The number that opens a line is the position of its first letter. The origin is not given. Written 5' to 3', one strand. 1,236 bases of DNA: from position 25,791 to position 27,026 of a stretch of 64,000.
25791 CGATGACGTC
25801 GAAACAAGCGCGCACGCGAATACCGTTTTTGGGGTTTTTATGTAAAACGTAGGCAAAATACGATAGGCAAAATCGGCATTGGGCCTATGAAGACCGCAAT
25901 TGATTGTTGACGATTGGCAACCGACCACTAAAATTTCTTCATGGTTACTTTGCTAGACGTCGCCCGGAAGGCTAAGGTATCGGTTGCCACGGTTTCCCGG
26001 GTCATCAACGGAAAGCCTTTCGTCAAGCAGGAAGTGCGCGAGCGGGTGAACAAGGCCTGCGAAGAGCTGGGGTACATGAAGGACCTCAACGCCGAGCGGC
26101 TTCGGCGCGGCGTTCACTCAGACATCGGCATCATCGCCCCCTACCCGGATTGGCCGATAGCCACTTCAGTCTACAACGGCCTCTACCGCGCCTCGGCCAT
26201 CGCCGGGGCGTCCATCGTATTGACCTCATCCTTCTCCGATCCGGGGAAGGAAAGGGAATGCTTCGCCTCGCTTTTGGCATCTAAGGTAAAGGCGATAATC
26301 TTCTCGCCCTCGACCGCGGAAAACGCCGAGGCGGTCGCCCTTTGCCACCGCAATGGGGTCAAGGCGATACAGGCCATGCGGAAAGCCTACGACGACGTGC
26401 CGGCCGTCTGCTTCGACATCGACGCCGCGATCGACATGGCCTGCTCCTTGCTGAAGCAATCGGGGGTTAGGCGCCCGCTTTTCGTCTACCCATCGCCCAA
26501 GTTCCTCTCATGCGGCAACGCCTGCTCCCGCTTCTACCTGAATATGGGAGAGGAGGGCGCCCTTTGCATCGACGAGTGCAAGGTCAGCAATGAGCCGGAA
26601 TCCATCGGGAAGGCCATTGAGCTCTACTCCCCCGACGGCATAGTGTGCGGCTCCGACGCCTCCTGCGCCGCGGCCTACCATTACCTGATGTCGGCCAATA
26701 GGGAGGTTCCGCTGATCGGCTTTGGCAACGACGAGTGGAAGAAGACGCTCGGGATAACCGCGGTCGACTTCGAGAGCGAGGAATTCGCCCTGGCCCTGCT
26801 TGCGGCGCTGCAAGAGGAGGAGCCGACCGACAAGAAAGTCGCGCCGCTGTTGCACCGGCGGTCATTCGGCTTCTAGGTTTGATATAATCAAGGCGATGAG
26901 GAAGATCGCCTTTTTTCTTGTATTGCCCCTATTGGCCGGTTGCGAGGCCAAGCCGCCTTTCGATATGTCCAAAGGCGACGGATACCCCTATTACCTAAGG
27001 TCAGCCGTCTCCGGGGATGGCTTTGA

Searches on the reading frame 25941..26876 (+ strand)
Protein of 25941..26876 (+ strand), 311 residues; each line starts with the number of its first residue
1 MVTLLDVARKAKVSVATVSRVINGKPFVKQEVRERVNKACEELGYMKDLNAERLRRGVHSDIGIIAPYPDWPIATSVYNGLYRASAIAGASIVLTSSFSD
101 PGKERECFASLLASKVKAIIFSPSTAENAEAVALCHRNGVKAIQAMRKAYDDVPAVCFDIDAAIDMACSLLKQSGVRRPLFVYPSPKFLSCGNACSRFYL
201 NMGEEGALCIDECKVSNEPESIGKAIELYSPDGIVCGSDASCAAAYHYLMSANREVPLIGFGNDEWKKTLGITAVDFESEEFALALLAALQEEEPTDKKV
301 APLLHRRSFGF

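Call 7: search_protein_families(library=pfam, proteins=[window:25941-26876:+])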
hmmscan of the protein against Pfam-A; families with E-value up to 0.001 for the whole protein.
window:25941-26876:+ (311 aa): 2 families
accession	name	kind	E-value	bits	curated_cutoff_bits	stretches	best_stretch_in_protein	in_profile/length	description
PF00356.27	LacI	-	2.2e-18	66.2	27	1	3-46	1-44/46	Bacterial regulatory proteins, lacI family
PF00532.27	Peripla_BP_1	-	5.9e-09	36.2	22.2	1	61-186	3-130/281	Periplasmic binding proteins and sugar binding domain of LacI family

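Call 8: search_protein_families(library=ncbifam, proteins=[window:25941-26876:+])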
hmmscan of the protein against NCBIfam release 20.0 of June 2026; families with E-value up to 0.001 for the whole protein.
window:25941-26876:+ (311 aa): 17 families
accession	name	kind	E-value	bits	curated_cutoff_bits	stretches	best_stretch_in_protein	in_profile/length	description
NF007449.0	PRK10014.1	subfamily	2.9e-21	75.9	310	1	2-178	7-184/342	Mal regulon transcriptional regulator MalI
TIGR01481.1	ccpA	equivalog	3.6e-18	66.1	442.35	1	2-182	3-183/330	catabolite control protein A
NF007706.0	PRK10401.1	equivalog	4.6e-18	65.6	555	1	1-183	1-183/346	HTH-type transcriptional regulator GalS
NF051853.1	TransRegUriRCory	equivalog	5.6e-18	65.1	550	1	3-176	2-175/327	transcriptional regulator UriR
NF052440.1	TransRegGNTRPSEAE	equivalog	1.7e-16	60.2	400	1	2-182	6-186/333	HTH-type transcriptional regulator GntR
NF008452.0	PRK11303.1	equivalog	1.8e-16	60.2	385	1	3-174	2-178/332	catabolite repressor/activator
NF007075.0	PRK09526.1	subfamily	2.3e-16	59.7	340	1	2-178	6-183/358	LacI family DNA-binding transcriptional regulator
NF047341.1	lactose_RbsR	equivalog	7.1e-16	58.4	382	1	2-176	3-179/331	ribose utilization transcriptional repressor RbsR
TIGR02417.1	fruct_sucro_rep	subfamily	9.5e-16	57.9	389.55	1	3-174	1-177/327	D-fructose-responsive transcription factor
TIGR02405.1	trehalos_R_Ecol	equivalog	2.3e-15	56.8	357.35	1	2-262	2-262/311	trehalose operon repressor TreR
NF008002.0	PRK10727.1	equivalog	8.2e-14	51.4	557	1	1-223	1-223/341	HTH-type transcriptional regulator GalR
NF007743.0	PRK10423.1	equivalog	1.9e-13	50.2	531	1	1-123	1-123/330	ribose operon transcriptional repressor RbsR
NF008269.0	PRK11041.1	equivalog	1.1e-11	44.3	436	1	2-119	10-127/342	DNA-binding transcriptional regulator CytR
NF007979.0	PRK10703.1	equivalog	1.9e-11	43.6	501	1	1-121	1-121/341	HTH-type transcriptional repressor PurR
NF047913.1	TransRegIdnR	equivalog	1.3e-08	34.5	500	1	2-177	6-180/331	DNA-binding transcriptional regulator IdnR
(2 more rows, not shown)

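Call 22: search_solved_structures(query=window:25941-26876:+, max_evalue=0.001, show_alignments=2)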
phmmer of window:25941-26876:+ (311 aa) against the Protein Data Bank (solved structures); distinct sequences matched with E-value up to 0.001: 45.
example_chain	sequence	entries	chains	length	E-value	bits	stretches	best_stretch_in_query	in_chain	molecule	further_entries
3oqo_A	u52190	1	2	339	2.4e-18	69.7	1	2-306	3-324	Catabolite control protein A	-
3oqm_A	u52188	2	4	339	2.4e-18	69.7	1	2-306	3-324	Catabolite control protein A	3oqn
7e5w_A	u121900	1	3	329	8.6e-18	67.9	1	2-257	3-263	Catabolite control protein A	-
1rzr_G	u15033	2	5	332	1.6e-17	67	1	2-309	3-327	Glucose-resistance amylase regulator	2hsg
1zvv_A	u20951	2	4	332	3e-17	66.1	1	2-309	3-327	Glucose-resistance amylase regulator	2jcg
2o20_A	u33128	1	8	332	2e-13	53.6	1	2-186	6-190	Catabolite control protein A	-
3bil_A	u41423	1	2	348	3.4e-10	42.9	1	3-171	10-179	Probable LacI-family transcriptional regulator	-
1jft_A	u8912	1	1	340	5.3e-10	42.3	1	3-265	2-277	PURINE NUCLEOTIDE SYNTHESIS REPRESSOR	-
2pua_A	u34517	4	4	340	5.9e-10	42.2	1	3-265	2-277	PURINE REPRESSOR | PROTEIN (PURINE REPRESSOR)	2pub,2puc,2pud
1jfs_A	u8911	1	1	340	6.2e-10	42.1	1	3-265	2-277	PURINE NUCLEOTIDE SYNTHESIS REPRESSOR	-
1jh9_A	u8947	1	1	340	6.4e-10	42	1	3-265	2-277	PURINE NUCLEOTIDE SYNTHESIS REPRESSOR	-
3ctp_A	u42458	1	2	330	7.2e-10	41.9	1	4-264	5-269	Periplasmic binding protein/LacI transcriptional regulator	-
1bdi_A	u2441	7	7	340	8.1e-10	41.7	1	3-265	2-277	PROTEIN (PURINE REPRESSOR) | PROTEIN (PURINE NUCLEOTIDE SYNTHESIS REPRESSOR)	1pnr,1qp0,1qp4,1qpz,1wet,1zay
2pue_A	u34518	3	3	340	8.2e-10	41.7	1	3-265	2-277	PROTEIN (PURINE REPRESSOR ) | PROTEIN (PURINE REPRESSOR)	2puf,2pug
3dbi_A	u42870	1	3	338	9.3e-10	41.5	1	2-123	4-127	SUGAR-BINDING TRANSCRIPTIONAL REGULATOR, LACI FAMILY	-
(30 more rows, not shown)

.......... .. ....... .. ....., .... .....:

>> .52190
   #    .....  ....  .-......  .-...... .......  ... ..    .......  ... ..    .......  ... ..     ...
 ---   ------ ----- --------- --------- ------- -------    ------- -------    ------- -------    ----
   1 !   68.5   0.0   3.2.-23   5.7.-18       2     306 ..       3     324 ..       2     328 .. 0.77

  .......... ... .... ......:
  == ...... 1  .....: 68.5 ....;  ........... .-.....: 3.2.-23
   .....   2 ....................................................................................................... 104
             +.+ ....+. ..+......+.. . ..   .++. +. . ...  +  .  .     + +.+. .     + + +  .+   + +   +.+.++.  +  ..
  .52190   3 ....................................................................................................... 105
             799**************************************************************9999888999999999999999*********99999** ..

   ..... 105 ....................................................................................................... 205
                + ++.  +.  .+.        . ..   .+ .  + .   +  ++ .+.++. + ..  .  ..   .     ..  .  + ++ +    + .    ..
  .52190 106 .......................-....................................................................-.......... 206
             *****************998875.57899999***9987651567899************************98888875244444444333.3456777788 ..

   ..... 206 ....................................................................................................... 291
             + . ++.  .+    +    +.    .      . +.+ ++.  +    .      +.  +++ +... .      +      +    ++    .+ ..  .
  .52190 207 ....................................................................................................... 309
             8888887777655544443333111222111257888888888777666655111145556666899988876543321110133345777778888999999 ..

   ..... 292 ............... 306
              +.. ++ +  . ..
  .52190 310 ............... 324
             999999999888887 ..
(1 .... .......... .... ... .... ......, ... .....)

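Call 39: find_homologous_proteins(query=window:25941-26873:+, max_evalue=1e-10)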
Query window:25941-26873:+ (311 aa): 36 proteins with E <= 1e-10 among 6700 candidates.
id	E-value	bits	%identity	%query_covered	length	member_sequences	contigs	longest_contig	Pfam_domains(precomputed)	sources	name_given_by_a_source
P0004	2.5e-192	656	96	100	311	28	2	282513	PF00532.28,PF00356.28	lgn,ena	-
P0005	9.3e-183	624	89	100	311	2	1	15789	PF00532.28,PF00356.28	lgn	-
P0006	1.2e-182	624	89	100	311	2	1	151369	PF00532.28,PF00356.28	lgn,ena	-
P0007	2.2e-180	617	89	100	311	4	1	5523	PF00532.28,PF00356.28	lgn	-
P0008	2.6e-178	610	89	100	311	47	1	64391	PF00532.28,PF00356.28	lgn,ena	-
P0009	8.3e-33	132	37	88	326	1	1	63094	PF13377.13,PF00532.28,PF00356.28,PF13407.13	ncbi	-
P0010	9.3e-21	92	31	83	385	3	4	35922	PF13377.13,PF00532.28,PF00356.28,PF13407.13,PF01381.29,PF13560.13,PF13443.13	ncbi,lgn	ncbi:MAG: LacI family DNA-binding transcriptional regulator [Halanaerobium sp.]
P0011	1.2e-17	82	28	83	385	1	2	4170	PF13377.13,PF00532.28,PF01418.24,PF00356.28,PF13407.13,PF01381.29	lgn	-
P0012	5.7e-17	80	30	84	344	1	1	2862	PF13377.13,PF00532.28,PF00356.28,PF13407.13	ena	-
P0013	7.9e-15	73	30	78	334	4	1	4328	PF13377.13,PF00532.28,PF00356.28,PF13407.13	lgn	-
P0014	1.1e-14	73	29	91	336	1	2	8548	PF13377.13,PF00532.28,PF00356.28,PF13407.13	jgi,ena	-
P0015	1.5e-14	72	29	91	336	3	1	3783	PF13377.13,PF00532.28,PF00356.28,PF13407.13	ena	-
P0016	1.6e-13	69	38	44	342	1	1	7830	PF13377.13,PF00532.28,PF00356.28,PF13407.13,PF01381.29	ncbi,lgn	ncbi:MAG: substrate-binding domain-containing protein [Dictyoglomaceae bacterium]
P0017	3.7e-13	68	38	40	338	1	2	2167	PF13377.13,PF00532.28,PF00356.28,PF13407.13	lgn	-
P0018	4.2e-13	67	28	85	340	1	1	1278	PF13377.13,PF00532.28,PF00356.28,PF13407.13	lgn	-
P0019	8.4e-13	66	43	40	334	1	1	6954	PF13377.13,PF00532.28,PF00356.28,PF13407.13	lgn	-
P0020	9.8e-13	66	29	99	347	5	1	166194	PF13377.13,PF00532.28,PF00356.28,PF13407.13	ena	-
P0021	1.1e-12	66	35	42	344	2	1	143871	PF13377.13,PF00532.28,PF00356.28,PF13407.13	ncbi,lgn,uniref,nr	ncbi:LacI family DNA-binding transcriptional regulator [Thalassospira sp. TSL5-1]|uniref:LacI family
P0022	1.1e-12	66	39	40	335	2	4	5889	PF13377.13,PF00532.28,PF00356.28,PF13407.13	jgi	jgi:LacI family fructose operon transcriptional repressor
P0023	2.2e-12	65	36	42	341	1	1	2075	PF13377.13,PF00532.28,PF00356.28,PF13407.13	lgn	-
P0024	2.2e-12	65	30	55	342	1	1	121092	PF13377.13,PF00532.28,PF00356.28,PF13407.13,PF13458.13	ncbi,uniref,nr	ncbi:hypothetical protein TH25_16930 [Thalassospira profundimaris]|uniref:HTH lacI-type domain-conta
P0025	2.7e-12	65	40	40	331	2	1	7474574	PF13377.13,PF00532.28,PF00356.28,PF13407.13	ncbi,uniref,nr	ncbi:LacI family DNA-binding transcriptional regulator [Amycolatopsis cynarae]|uniref:LacI family DN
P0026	3.3e-12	64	27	86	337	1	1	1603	PF13377.13,PF00532.28,PF00356.28,PF13407.13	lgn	-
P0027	3.9e-12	64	27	82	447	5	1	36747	PF13377.13,PF00532.28,PF00356.28,PF13407.13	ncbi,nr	ncbi:MAG: LacI family DNA-binding transcriptional regulator [Actinomycetota bacterium]|nr:LacI famil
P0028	6.6e-12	63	32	67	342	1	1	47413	PF13377.13,PF00532.28,PF00356.28,PF13407.13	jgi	jgi:LacI family transcriptional regulator, fructose operon transcriptional repressor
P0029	1.0e-11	63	48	27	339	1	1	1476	PF13377.13,PF00532.28,PF00356.28,PF13407.13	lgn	-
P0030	1.0e-11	63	33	57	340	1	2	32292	PF13377.13,PF00532.28,PF00356.28,PF13407.13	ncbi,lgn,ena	-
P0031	1.1e-11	63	28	98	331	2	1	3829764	PF13377.13,PF00532.28,PF00356.28,PF13407.13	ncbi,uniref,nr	ncbi:catabolite control protein A [Virgibacillus sp. NKC19-16]|uniref:catabolite control protein A n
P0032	1.4e-11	62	40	39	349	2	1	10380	PF13377.13,PF00532.28,PF00356.28,PF13407.13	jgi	-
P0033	2.1e-11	62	34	39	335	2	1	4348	PF13377.13,PF00532.28,PF00356.28,PF13407.13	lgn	-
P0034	2.5e-11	62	34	39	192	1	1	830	PF00532.28,PF00356.28,PF13407.13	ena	-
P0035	3.0e-11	61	28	92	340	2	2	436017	PF13377.13,PF00532.28,PF00356.28,PF13407.13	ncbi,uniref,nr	ncbi:LacI family DNA-binding transcriptional regulator [Aureimonas sp. AU20]|uniref:LacI family DNA-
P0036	3.0e-11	61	35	40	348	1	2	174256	PF13377.13,PF00532.28,PF00356.28,PF13407.13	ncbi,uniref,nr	ncbi:LacI family DNA-binding transcriptional regulator [Meridianimarinicoccus sp. RP-17]|uniref:LacI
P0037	3.1e-11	61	35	40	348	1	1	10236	PF13377.13,PF00532.28,PF00356.28,PF13407.13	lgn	-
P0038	5.6e-11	60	40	38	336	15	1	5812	PF13377.13,PF00532.28,PF00356.28,PF13407.13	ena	-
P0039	6.7e-11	60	38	39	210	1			PF13377.13,PF00532.28,PF00356.28,PF13407.13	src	-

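Call 40: find_encoding_contigs(protein=P0009, flank=10000, max_places=3)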
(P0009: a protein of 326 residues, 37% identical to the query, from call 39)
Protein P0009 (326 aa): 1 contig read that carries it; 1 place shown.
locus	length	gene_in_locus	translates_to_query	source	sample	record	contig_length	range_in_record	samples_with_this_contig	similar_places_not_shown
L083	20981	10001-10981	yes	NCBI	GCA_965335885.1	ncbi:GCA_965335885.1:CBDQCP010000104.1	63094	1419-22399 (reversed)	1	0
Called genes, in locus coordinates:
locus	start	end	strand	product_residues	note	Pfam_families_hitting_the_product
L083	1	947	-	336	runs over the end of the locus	PF02463:SMC_N (weak), PF00005:ABC_tran, PF13304:AAA_21 (faint), PF08352:oligo_HPY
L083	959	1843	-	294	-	PF12911:OppC_N (weak), PF00528:BPD_transp_1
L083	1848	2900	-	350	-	PF00528:BPD_transp_1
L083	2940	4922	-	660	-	PF00496:SBP_bac_5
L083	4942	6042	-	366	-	PF00657:Lipase_GDSL, PF13472:Lipase_GDSL_2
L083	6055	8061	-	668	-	-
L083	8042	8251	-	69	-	-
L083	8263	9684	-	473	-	PF00251:Glyco_hydro_32N, PF04616:Glyco_hydro_43, PF08244:Glyco_hydro_32C (weak)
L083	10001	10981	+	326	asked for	PF00356:LacI, PF00532:Peripla_BP_1, PF13407:Peripla_BP_4, PF13377:Peripla_BP_3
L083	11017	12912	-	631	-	-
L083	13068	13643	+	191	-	PF00849:PseudoU_synth_2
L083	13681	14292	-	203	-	PF12654:DUF3786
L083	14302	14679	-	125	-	PF00903:Glyoxalase, PF13468:Glyoxalase_3 (weak), PF13669:Glyoxalase_4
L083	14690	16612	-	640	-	PF00111:Fer2, PF17650:RACo_linker, PF17651:Raco_middle, PF14574:RACo_C_ter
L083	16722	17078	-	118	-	-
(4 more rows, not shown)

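Call 41: find_encoding_contigs(protein=P0004, flank=10000, max_places=3)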
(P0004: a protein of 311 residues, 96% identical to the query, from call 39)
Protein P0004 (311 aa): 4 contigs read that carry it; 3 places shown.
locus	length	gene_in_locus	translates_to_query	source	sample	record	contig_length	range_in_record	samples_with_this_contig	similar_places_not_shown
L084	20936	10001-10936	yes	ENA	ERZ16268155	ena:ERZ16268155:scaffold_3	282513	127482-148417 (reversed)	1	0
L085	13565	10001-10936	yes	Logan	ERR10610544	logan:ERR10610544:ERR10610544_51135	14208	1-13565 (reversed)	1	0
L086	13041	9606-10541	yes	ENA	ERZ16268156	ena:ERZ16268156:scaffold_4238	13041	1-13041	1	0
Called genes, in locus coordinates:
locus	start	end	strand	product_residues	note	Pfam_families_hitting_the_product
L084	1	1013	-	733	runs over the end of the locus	PF17764:PriA_3primeBD, PF00270:DEAD, PF04851:ResIII, PF00271:Helicase_C (faint), PF18319:Zn_ribbon_PriA (weak), PF18074:PriA_C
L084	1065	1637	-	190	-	PF00625:Guanylate_kin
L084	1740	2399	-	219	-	-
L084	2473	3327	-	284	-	PF12541:DUF3737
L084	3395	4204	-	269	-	PF00756:Esterase, PF02230:Abhydrolase_2 (faint)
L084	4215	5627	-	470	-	PF02976:MutH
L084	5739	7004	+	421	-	PF00145:DNA_methylase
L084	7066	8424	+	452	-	PF05833:NFACT_N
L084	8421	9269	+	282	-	PF01636:APH (weak), PF01633:Choline_kinase (faint)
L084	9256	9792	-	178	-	PF00719:Pyrophosphatase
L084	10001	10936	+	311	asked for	PF00356:LacI, PF00532:Peripla_BP_1 (weak)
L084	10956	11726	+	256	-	-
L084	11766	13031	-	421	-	PF12773:DZR, PF13248:Zn_ribbon_3 (faint), PF13240:Zn_Ribbon_1 (weak)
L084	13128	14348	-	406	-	-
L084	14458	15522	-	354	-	PF00248:Aldo_ket_red, PF13183:Fer4_8 (faint), PF13746:Fer4_18 (faint), PF12838:Fer4_7 (weak), PF13187:Fer4_9, PF13534:Fer4_17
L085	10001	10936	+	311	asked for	PF00356:LacI, PF00532:Peripla_BP_1 (weak)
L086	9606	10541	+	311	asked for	PF00356:LacI, PF00532:Peripla_BP_1 (weak)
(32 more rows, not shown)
